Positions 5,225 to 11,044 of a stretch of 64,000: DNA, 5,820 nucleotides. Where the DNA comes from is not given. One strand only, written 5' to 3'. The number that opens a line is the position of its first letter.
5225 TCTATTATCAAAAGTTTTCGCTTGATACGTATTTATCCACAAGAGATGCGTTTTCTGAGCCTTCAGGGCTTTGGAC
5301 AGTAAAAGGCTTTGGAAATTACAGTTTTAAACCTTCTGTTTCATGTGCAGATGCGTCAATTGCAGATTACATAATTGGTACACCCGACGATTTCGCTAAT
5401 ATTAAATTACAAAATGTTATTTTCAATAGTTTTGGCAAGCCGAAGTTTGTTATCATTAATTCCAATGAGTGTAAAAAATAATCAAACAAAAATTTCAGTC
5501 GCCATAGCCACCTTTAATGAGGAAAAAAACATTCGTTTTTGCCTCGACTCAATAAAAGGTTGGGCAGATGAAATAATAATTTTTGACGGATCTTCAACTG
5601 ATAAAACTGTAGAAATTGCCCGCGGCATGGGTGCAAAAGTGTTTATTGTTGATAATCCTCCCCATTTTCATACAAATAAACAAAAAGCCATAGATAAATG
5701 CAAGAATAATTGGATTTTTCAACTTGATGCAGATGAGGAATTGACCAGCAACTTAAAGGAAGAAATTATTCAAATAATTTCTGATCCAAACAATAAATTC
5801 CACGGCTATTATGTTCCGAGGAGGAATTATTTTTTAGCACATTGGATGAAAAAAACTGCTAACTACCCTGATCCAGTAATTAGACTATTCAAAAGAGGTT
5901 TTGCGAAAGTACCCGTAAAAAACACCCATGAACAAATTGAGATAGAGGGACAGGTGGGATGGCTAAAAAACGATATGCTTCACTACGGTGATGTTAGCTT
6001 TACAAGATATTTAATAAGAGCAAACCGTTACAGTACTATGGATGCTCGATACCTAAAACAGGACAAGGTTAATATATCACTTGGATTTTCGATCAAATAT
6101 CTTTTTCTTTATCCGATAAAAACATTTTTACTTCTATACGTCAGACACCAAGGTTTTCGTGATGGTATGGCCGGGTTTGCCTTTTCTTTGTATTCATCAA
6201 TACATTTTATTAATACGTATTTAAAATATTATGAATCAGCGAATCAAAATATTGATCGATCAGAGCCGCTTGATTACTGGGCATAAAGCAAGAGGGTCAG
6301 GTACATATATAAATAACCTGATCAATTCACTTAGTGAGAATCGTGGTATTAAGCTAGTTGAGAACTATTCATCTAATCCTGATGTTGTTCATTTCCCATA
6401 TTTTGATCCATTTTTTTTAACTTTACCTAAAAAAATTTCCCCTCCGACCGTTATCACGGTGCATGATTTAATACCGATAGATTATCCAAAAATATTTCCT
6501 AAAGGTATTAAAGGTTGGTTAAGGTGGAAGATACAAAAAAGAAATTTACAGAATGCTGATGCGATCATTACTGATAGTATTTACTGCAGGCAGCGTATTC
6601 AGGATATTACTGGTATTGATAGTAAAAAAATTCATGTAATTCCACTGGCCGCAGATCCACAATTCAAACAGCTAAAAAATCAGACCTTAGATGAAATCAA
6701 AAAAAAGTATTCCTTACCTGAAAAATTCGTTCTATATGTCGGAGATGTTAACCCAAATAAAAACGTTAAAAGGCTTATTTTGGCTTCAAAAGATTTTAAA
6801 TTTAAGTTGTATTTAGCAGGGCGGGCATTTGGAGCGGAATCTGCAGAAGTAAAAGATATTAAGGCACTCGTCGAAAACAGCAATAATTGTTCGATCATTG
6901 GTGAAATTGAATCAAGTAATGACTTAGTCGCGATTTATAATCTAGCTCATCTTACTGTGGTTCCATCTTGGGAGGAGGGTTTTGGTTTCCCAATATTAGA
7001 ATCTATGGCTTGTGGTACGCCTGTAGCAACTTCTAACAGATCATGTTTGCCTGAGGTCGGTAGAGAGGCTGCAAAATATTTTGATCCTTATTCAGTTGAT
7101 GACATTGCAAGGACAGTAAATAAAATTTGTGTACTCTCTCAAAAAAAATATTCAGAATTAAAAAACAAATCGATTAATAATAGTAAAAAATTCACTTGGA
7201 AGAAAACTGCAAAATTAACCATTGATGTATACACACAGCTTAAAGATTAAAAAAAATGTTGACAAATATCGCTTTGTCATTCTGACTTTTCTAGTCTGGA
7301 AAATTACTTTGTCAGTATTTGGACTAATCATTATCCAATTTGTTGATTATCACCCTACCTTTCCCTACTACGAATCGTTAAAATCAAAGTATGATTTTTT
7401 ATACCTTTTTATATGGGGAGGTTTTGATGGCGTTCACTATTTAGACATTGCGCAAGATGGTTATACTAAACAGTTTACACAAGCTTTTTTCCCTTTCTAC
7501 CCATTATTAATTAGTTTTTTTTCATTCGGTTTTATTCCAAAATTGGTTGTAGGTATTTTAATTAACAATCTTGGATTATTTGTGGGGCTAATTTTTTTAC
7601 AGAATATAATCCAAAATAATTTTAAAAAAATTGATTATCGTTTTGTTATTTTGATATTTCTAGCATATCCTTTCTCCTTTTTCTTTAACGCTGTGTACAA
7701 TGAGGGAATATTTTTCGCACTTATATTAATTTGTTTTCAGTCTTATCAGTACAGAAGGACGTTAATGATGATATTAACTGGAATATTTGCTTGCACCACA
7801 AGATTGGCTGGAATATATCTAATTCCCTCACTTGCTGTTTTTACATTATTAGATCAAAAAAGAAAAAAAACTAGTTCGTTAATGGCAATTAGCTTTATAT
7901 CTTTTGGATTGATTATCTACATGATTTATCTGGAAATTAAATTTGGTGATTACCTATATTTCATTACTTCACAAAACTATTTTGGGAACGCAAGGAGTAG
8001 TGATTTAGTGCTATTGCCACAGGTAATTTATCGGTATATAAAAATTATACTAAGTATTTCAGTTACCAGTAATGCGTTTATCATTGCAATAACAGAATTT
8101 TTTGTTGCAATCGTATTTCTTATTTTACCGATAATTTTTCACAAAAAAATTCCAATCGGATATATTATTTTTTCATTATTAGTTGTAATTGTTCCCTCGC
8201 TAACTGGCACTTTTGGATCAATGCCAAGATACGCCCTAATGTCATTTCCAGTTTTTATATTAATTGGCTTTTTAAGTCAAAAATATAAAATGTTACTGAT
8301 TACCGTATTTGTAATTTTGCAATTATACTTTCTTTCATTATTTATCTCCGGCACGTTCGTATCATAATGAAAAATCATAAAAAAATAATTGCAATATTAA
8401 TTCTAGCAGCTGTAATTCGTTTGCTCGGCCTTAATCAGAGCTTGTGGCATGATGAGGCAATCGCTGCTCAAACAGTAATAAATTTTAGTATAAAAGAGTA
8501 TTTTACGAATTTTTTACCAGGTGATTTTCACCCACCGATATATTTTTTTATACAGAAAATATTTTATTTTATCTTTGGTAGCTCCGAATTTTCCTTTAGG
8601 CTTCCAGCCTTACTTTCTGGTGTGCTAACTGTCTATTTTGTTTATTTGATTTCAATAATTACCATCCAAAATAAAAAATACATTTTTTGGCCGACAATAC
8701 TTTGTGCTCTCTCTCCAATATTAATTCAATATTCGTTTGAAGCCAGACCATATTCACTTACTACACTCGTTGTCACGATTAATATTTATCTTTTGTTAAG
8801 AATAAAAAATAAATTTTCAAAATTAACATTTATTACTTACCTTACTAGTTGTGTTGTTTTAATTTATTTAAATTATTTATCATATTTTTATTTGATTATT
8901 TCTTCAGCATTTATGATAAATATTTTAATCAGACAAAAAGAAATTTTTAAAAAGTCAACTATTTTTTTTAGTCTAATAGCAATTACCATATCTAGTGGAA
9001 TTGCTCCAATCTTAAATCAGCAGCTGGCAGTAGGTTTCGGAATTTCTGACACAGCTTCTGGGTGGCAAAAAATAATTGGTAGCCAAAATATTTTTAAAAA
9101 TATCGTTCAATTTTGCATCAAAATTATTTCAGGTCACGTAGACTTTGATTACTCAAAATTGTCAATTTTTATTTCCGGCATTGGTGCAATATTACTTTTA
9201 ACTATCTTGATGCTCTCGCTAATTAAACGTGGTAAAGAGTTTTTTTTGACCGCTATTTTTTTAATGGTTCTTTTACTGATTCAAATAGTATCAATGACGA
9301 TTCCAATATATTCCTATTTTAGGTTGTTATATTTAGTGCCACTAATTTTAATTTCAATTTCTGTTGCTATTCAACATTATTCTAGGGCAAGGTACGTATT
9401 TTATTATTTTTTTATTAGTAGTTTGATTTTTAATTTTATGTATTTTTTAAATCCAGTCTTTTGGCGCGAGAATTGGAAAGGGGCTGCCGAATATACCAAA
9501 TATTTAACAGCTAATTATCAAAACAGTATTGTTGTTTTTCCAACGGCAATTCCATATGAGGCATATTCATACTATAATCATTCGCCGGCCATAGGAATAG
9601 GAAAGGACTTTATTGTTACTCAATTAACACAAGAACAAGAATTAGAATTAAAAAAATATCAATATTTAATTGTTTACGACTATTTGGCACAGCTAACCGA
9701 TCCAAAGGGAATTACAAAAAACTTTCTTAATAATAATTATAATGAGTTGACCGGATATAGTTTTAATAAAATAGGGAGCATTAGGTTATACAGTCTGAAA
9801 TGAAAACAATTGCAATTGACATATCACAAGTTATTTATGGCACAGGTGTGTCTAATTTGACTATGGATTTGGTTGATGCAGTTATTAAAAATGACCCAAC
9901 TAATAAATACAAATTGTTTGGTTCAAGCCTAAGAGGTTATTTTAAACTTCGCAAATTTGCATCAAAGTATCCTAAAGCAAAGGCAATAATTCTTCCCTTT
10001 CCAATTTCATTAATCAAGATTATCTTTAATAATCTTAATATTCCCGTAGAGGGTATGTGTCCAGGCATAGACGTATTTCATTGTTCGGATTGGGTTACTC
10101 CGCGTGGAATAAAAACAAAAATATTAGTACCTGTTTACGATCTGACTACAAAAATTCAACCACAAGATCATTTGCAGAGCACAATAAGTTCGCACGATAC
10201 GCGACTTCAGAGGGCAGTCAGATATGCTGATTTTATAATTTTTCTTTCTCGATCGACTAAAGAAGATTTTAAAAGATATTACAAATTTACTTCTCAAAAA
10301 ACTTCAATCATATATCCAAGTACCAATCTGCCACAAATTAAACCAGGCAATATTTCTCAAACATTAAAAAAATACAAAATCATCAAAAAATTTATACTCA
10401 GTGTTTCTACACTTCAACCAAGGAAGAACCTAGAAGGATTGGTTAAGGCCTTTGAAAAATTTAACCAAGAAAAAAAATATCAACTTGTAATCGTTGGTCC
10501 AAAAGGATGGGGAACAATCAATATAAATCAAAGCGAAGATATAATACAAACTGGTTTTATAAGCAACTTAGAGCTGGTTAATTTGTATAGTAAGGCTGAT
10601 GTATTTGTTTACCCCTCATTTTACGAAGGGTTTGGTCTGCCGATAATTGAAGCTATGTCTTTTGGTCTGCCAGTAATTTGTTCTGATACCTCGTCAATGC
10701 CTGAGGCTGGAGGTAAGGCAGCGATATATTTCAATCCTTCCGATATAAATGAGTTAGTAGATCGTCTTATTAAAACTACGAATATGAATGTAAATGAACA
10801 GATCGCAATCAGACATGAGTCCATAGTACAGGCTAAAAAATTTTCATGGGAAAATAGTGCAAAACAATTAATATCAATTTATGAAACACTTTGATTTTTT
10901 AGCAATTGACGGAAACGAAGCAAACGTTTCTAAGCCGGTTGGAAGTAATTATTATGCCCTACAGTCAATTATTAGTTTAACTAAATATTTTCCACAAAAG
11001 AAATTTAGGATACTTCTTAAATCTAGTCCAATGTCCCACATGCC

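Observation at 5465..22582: Inferred polyprenyl-phosphate-mannose-dependent pathway: ManC, GtrB/Ppm-like GT2, PMT/PIG-V-like GT-C transferases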

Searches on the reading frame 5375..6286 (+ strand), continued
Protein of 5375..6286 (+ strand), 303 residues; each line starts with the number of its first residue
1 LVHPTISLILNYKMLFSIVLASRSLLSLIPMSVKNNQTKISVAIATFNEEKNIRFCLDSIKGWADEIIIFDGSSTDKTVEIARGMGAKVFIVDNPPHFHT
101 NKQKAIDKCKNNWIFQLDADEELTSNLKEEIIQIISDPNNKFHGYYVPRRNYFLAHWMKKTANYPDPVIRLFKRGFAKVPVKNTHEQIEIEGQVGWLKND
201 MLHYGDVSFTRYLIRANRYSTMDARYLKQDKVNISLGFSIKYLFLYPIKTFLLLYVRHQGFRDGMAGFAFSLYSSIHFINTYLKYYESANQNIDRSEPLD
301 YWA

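Call 74: search_protein_families(library=ncbifam, proteins=[L098:2-505:+, L098:513-1664:+, L098:3223-3951:+, L098:3956-5056:+, L098:6577-8205:+, L098:8205-9902:+], max_evalue=0.001)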
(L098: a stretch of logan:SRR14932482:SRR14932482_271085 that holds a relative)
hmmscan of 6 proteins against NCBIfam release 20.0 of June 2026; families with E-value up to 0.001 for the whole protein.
L098:2-505:+ (167 aa): 4 families
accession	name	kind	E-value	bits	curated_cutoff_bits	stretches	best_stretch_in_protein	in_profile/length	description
TIGR01472.1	gmd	equivalog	1.9e-68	231.2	415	1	1-159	167-341/342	GDP-mannose 4,6-dehydratase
TIGR04180.1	EDH_00030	hypoth_equivalog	1.6e-06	27.5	475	1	45-143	197-296/297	NAD-dependent 4,6-dehydratase LegB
TIGR01181.1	dTDP_gluc_dehyt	equivalog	4.3e-05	22.7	365.1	1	28-154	187-309/321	dTDP-glucose 4,6-dehydratase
TIGR02622.1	CDP_4_6_dhtase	equivalog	0.00031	20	278.45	1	87-154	263-328/352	CDP-glucose 4,6-dehydratase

L098:513-1664:+ (383 aa): 17 families
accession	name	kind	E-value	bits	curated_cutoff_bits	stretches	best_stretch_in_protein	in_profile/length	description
TIGR04182.1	glyco_TIGR04182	equivalog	8.2e-17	61.5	325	1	3-267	2-250/293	S-layer glycoprotein N-glycosyltransferase AglJ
NF047588.1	GlcsyltransPgfSStrep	equivalog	2.6e-15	56.5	500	1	1-148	1-145/308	glycosyltransferase PgfS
NF041391.1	DPhHxTase_Halo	equivalog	3.4e-15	55.6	375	1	9-218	3-191/213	dolichyl-phosphate hexose transferase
NF058614.1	PPMAGASynPpgS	equivalog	3.1e-14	53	370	1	4-221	3-208/226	polyprenyl-phospho-N-acetylgalactosaminyl synthase PpgS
NF007986.1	PRK10714.1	equivalog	8.1e-12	44.8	529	1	2-233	7-224/316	undecaprenyl-phosphate 4-deoxy-4-formamido-L-arabinose transferase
TIGR03937.1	PgaC_IcaA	equivalog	4.1e-10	39.2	422.3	1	2-119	46-158/407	poly-beta-1,6-N-acetyl-D-glucosamine synthase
NF038302.1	EPS_HpsE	equivalog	8.2e-10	38.1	300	1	2-112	2-112/307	hormogonium polysaccharide biosynthesis glycosyltransferase HpsE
NF041875.1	EPS_EpsD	equivalog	4.1e-09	36.3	370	1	5-114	3-107/325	exopolysaccharide biosynthesis glycosyltransferase EpsD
NF007482.0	PRK10073.1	equivalog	1e-08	34.6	423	1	2-118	7-118/334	glycosyltransferase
TIGR03469.1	HpnB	hypoth_equivalog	5.8e-07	28.9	379.25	1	2-113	45-162/386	hopene-associated glycosyltransferase HpnB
NF047683.1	TeichurnBiosyTuaG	equivalog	9e-07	28.8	400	1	3-112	8-112/252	teichuronic acid biosynthesis protein TuaG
NF045692.1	OglycostaseCruG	equivalog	1.3e-06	27.6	600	1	2-114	42-156/386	2'-O-glycosyltransferase CruG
TIGR04283.1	glyco_like_mftF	equivalog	3e-06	27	182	1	4-56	2-52/221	TIGR04283 family arsenosugar biosynthesis glycosyltransferase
TIGR03111.1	glyc2_xrt_Gpos1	hypoth_equivalog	3.8e-06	26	363.95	1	2-121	50-166/439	TIGR03111 family XrtG-associated glycosyltransferase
NF050050.1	ProtGlycPglI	equivalog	2.4e-05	23.9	500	1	2-123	3-120/306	GalNAc(5)-diNAcBac-PP-undecaprenol beta-1,3-glucosyltransferase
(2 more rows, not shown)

L098:3223-3951:+ (242 aa): 21 families
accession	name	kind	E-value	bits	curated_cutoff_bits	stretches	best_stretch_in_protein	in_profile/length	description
NF041391.1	DPhHxTase_Halo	equivalog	1.3e-14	53.7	375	1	12-217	3-193/213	dolichyl-phosphate hexose transferase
NF050050.1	ProtGlycPglI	equivalog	2e-14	53.7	500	1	5-122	3-118/306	GalNAc(5)-diNAcBac-PP-undecaprenol beta-1,3-glucosyltransferase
NF047588.1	GlcsyltransPgfSStrep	equivalog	2.1e-14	53.5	500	1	5-174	2-166/308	glycosyltransferase PgfS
TIGR03937.1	PgaC_IcaA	equivalog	3e-14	52.8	422.3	1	5-103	46-141/407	poly-beta-1,6-N-acetyl-D-glucosamine synthase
TIGR04283.1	glyco_like_mftF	equivalog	1.1e-13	51.3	182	1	6-123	1-108/221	TIGR04283 family arsenosugar biosynthesis glycosyltransferase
NF038302.1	EPS_HpsE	equivalog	5.7e-13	48.5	300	1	4-100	1-99/307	hormogonium polysaccharide biosynthesis glycosyltransferase HpsE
NF007482.0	PRK10073.1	equivalog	3e-12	46.2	423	1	3-119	5-118/334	glycosyltransferase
NF007986.1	PRK10714.1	equivalog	3.6e-12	45.9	529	1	6-124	8-127/316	undecaprenyl-phosphate 4-deoxy-4-formamido-L-arabinose transferase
TIGR04182.1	glyco_TIGR04182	equivalog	5.4e-12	45.7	325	1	6-210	2-192/293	S-layer glycoprotein N-glycosyltransferase AglJ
NF047683.1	TeichurnBiosyTuaG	equivalog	1.4e-11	44.5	400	1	5-99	7-98/252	teichuronic acid biosynthesis protein TuaG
NF058614.1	PPMAGASynPpgS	equivalog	4.6e-11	42.6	370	1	8-210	4-198/226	polyprenyl-phospho-N-acetylgalactosaminyl synthase PpgS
NF041875.1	EPS_EpsD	equivalog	4.7e-11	42.7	370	1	6-121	1-114/325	exopolysaccharide biosynthesis glycosyltransferase EpsD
NF010496.0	PRK13915.1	equivalog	2.5e-09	36.7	262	1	5-101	32-130/307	glucosyl-3-phosphoglycerate synthase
TIGR03111.1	glyc2_xrt_Gpos1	hypoth_equivalog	1.7e-08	33.7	363.95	1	6-186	51-233/439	TIGR03111 family XrtG-associated glycosyltransferase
NF053739.1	GlytfEpsEBac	equivalog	1.5e-07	30.7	450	1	6-110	3-105/265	glycosyltransferase EpsE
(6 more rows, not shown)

L098:3956-5056:+ (366 aa): 1 family
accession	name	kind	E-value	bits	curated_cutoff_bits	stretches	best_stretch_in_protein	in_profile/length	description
TIGR03459.1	crt_membr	equivalog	6.8e-13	48.3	439.4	1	47-248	38-249/470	alpha-(1->6)-mannopyranosyltransferase A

L098:6577-8205:+ (542 aa): 0 families

L098:8205-9902:+ (565 aa): 0 families
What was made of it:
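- Its top NCBIfam hits are AglJ, PgfS, Dol-P-hexose transferase, PpgS and ArnC (call 74). The first ORF hits Gmd at E=1.9e-68 (call 74).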

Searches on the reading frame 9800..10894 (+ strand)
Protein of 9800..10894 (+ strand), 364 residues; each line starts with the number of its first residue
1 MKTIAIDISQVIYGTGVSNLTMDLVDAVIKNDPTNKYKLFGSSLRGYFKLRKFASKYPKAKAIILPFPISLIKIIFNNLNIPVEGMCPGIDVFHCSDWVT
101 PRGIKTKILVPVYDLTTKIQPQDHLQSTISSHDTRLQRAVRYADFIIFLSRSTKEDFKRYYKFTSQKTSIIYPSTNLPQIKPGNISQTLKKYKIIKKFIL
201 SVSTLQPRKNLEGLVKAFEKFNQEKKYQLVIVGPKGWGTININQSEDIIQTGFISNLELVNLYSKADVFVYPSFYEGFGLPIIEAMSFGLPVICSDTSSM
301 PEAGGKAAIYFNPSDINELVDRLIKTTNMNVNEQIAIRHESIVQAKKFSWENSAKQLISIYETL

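Call 3: search_protein_families(library=pfam, proteins=[window:9800-10894:+], max_evalue=0.01)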
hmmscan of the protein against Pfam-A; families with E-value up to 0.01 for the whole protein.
window:9800-10894:+ (364 aa): 5 families
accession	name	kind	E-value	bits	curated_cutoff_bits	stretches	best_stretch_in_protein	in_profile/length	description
PF00534.26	Glycos_transf_1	-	2.9e-28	99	26.4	1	196-329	15-158/172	Glycosyl transferases group 1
PF13692.12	Glyco_trans_1_4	-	3.6e-25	89.3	27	1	197-325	2-138/142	Glycosyl transferases group 1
PF20706.3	GT4-conflict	-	5.5e-08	32.6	26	1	258-298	274-314/385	Family 4 Glycosyltransferase in conflict systems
PF13524.12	Glyco_trans_1_2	-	1.2e-06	28.9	25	1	218-358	6-143/144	Glycosyl transferase-like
PF13439.12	Glyco_transf_4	-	0.00024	21.6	28.5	1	64-175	57-166/170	Glycosyltransferase Family 4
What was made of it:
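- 9800..10894 (+): GT4. Call 3.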

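Call 13: search_protein_families(library=ncbifam, proteins=[window:9800-10894:+], max_evalue=0.001)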
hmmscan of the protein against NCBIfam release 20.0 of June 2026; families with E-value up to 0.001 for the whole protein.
window:9800-10894:+ (364 aa): 36 families (the best 25 are shown)
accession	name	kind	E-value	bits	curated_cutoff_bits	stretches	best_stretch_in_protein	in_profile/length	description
TIGR04157.1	glyco_rSAM_CFB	subfamily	1.9e-24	86.4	400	1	90-302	119-337/406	TIGR04157 family glycosyltransferase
TIGR04047.1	MSMEG_0565_glyc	hypoth_equivalog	7.8e-22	77.9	259.85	1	91-362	88-372/373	MSMEG_0565 family glycosyltransferase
NF038295.1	EPS_HpsP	equivalog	8.1e-20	71.2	550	1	155-363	164-386/388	hormogonium polysaccharide biosynthesis glycosyltransferase HpsP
TIGR03449.1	mycothiol_MshA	equivalog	7.5e-18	64.6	462.5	1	137-363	159-402/406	D-inositol-3-phosphate glycosyltransferase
NF047684.1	TeichurnBiosyTuaC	equivalog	1.5e-17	63.6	550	1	134-363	156-388/391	teichuronic acid biosynthesis protein TuaC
TIGR03999.1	thiol_BshA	equivalog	1.8e-17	63.3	273.7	1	132-363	130-372/375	N-acetyl-alpha-D-glucosaminyl L-malate synthase BshA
TIGR02149.1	glgA_Coryne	subfamily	1.1e-16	60.9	302.4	1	137-363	139-389/391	glycogen synthase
NF053787.1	GlcN_PG_synth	equivalog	3.1e-13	49.3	480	1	204-364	205-359/361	N-acetylglucosaminyl phosphatidylglycerol synthase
NF038229.1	Glyco4_Geo_Pelo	equivalog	7.2e-13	48.3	400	1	126-363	93-335/338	GPMC system family 4 glycosyltransferase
TIGR02472.1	sucr_P_syn_N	equivalog_domain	1.8e-12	46.8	576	2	137-265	179-318/439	sucrose-phosphate synthase, putative, glycosyltransferase domain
NF050063.1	ProtGlycPglJ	equivalog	2.6e-12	46.6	500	1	140-357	142-359/363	N-acetylgalactosamine-N,N'-diacetylbacillosaminyl-diphospho-undecaprenol 4-alpha-N-acetylgalactosaminyltransferase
TIGR03088.1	stp2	hypoth_equivalog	2.6e-12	46.5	409.05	1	147-363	141-372/374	TIGR03088 family PEP-CTERM/XrtA system glycosyltransferase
NF049988.1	MGlcDAGSynMgs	equivalog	3.9e-11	43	400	1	200-364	217-387/398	alpha-monoglucosyldiacylglycerol synthase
NF053513.1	Gtran_IagA_BgsA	equivalog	6.9e-11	41.7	460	1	190-363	153-330/333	LTA glycolipid anchor biosynthesis glycosyltransferase, IagA/BgsA family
TIGR02095.1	glgA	subfamily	6.9e-11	41.5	328.45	1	198-363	296-476/477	glycogen/starch synthase, ADP-glucose type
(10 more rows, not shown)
